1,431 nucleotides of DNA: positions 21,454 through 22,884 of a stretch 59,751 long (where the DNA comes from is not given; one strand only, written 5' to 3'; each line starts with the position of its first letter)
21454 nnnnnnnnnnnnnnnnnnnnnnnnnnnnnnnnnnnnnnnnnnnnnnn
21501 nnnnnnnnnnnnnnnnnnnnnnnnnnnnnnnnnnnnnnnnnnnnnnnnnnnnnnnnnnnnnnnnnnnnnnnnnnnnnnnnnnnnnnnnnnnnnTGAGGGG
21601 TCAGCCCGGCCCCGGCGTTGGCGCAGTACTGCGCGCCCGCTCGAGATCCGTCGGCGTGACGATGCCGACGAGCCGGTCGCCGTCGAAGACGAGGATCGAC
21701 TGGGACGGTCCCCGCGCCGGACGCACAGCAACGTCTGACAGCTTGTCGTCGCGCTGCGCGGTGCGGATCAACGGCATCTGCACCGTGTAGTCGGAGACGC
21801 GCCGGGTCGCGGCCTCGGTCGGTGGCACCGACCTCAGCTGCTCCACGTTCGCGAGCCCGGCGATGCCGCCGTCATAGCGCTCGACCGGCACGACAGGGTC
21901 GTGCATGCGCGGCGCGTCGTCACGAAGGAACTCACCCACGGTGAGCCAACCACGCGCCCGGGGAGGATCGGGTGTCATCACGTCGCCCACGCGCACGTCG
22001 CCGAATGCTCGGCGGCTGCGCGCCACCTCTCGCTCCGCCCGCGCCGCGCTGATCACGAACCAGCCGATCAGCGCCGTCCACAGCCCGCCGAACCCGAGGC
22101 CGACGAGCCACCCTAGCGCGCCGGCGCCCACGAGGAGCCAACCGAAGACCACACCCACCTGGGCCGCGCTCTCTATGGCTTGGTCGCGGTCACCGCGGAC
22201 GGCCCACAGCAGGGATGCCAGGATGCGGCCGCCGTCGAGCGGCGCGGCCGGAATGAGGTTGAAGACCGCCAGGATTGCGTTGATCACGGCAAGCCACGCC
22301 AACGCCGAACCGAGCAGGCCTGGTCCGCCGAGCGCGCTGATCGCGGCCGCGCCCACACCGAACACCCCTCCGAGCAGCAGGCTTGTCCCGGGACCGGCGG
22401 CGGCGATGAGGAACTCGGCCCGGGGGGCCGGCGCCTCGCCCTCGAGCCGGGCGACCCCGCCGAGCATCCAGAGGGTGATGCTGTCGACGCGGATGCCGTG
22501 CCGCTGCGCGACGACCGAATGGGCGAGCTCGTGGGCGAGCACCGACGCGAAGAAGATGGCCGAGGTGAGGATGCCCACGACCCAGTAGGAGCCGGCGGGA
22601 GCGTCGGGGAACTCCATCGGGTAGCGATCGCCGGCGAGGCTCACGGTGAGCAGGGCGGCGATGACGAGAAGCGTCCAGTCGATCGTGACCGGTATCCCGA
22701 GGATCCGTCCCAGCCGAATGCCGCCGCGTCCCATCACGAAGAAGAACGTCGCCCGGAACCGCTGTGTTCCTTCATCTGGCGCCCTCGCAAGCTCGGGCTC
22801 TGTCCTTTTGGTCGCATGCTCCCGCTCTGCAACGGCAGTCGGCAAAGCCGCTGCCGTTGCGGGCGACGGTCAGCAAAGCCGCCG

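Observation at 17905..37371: Structured interspersed repeat family of about 56 nt, always in sense with local transcripts and mostly just upstream of start codons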

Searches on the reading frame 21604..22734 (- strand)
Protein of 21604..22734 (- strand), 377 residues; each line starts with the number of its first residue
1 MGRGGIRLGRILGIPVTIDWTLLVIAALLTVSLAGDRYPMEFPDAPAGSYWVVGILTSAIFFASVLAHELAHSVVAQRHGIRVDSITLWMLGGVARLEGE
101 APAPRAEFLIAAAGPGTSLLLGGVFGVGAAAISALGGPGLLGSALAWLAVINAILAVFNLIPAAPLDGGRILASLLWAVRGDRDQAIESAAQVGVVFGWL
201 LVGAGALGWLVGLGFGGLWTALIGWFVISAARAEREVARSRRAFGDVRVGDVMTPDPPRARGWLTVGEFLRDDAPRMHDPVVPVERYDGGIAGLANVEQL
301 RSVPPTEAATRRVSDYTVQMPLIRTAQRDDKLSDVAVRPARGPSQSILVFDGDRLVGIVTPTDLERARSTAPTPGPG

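Call 71: search_protein_families(library=pfam, proteins=[window:21604-22734:-], max_evalue=0.0001)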
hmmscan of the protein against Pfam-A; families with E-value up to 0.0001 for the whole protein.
window:21604-22734:- (377 aa): 1 family
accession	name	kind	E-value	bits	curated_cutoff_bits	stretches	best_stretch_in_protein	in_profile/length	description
PF02163.28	Peptidase_M50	-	3.5e-25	89.1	27.2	2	143-200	161-220/221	Peptidase family M50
